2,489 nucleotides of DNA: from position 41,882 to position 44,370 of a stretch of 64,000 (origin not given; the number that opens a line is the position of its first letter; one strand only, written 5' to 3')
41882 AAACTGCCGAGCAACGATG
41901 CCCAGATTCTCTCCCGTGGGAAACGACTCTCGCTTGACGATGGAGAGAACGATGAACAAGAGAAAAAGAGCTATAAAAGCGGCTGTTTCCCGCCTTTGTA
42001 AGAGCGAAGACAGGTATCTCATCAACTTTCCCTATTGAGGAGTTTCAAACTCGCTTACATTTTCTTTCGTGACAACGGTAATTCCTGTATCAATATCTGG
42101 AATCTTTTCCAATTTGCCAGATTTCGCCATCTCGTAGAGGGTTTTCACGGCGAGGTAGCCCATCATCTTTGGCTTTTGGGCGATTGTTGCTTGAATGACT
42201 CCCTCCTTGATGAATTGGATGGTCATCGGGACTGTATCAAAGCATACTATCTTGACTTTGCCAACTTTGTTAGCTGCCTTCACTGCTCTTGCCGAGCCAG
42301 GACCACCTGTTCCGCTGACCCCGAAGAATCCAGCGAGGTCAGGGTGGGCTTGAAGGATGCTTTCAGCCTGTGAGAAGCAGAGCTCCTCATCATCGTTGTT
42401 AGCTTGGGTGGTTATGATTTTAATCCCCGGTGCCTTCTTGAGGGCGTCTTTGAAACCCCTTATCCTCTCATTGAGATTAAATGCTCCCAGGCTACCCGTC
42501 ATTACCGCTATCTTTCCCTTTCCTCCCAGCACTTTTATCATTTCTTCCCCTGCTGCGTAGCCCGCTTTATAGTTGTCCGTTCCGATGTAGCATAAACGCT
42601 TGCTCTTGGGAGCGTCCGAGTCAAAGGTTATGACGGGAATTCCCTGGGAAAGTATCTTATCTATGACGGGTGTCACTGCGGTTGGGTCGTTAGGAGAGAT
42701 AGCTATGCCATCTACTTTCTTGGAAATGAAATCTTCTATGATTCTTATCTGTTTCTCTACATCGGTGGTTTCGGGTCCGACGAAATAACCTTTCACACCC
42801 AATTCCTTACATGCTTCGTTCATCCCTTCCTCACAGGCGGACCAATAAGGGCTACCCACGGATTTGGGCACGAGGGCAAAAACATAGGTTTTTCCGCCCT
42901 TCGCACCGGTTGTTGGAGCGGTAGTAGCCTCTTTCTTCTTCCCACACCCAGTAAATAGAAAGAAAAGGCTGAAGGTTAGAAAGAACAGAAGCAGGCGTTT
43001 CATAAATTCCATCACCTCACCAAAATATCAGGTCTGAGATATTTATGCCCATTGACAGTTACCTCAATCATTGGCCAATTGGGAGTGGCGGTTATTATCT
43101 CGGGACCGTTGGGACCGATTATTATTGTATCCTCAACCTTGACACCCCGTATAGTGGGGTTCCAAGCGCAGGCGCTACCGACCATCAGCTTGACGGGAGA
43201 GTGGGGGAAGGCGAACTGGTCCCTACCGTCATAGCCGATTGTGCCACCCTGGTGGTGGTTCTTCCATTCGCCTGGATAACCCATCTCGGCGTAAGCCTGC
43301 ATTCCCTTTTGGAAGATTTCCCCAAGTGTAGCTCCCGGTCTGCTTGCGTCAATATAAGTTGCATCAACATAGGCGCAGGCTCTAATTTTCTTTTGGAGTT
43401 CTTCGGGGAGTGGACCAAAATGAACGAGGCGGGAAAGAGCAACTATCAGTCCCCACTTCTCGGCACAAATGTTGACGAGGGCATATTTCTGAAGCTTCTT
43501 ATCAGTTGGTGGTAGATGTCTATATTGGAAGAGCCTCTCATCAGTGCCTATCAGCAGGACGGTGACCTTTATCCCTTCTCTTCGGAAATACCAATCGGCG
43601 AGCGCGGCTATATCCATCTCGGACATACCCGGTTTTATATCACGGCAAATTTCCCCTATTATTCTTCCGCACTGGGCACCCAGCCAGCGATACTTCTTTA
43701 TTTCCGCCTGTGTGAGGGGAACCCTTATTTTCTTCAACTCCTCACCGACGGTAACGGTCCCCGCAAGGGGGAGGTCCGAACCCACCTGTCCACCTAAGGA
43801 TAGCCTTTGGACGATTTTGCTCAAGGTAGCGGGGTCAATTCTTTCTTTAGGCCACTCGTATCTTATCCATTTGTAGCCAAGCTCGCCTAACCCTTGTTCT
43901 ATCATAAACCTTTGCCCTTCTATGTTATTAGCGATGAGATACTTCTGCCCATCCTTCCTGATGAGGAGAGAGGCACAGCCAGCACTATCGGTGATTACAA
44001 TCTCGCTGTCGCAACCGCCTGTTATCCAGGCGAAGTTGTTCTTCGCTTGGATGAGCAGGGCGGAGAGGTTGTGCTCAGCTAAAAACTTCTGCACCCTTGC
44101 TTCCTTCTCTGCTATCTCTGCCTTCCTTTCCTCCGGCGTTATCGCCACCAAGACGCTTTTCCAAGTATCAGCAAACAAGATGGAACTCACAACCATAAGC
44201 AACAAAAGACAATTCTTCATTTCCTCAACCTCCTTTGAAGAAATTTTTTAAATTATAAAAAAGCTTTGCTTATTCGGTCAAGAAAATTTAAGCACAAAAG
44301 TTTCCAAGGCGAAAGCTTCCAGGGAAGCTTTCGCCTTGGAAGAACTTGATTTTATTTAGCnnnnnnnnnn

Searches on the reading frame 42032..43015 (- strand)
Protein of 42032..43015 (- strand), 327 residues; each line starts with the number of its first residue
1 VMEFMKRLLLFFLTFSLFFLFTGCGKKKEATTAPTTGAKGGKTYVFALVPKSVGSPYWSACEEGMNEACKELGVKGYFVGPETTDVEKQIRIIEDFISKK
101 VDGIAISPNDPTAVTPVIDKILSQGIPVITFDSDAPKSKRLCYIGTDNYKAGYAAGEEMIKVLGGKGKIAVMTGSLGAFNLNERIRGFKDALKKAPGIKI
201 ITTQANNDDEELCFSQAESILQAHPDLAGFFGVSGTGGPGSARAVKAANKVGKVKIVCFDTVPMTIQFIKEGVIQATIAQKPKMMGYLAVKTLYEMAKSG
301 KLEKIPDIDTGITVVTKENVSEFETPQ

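Call 35: search_protein_families(library=pfam, proteins=[window:42032-43015:-], max_evalue=0.0001)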
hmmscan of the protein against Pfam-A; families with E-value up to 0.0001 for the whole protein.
window:42032-43015:- (327 aa): 3 families
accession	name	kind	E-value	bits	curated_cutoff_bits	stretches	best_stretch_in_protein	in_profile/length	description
PF13407.12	Peripla_BP_4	-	7.3e-87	291.6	35.1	1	46-301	1-257/258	Periplasmic binding protein domain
PF00532.27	Peripla_BP_1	-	5.1e-16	59.4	22.2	1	45-257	4-213/281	Periplasmic binding proteins and sugar binding domain of LacI family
PF13458.12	Peripla_BP_6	-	3.8e-07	30.5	31.7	1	53-256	17-222/343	Periplasmic binding protein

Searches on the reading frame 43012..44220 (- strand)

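Call 35: search_protein_families(library=pfam, proteins=[window:43012-44220:-], max_evalue=0.0001)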
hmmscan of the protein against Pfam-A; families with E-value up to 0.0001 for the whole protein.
window:43012-44220:- (402 aa): 2 families
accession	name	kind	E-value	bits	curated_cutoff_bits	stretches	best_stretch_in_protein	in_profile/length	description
PF00557.29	Peptidase_M24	-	8.6e-13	49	23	1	181-368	7-206/208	Metallopeptidase family M24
PF01321.24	Creatinase_N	-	4.7e-05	24.4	22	0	42-113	4-63/128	Creatinase/Prolidase N-terminal domain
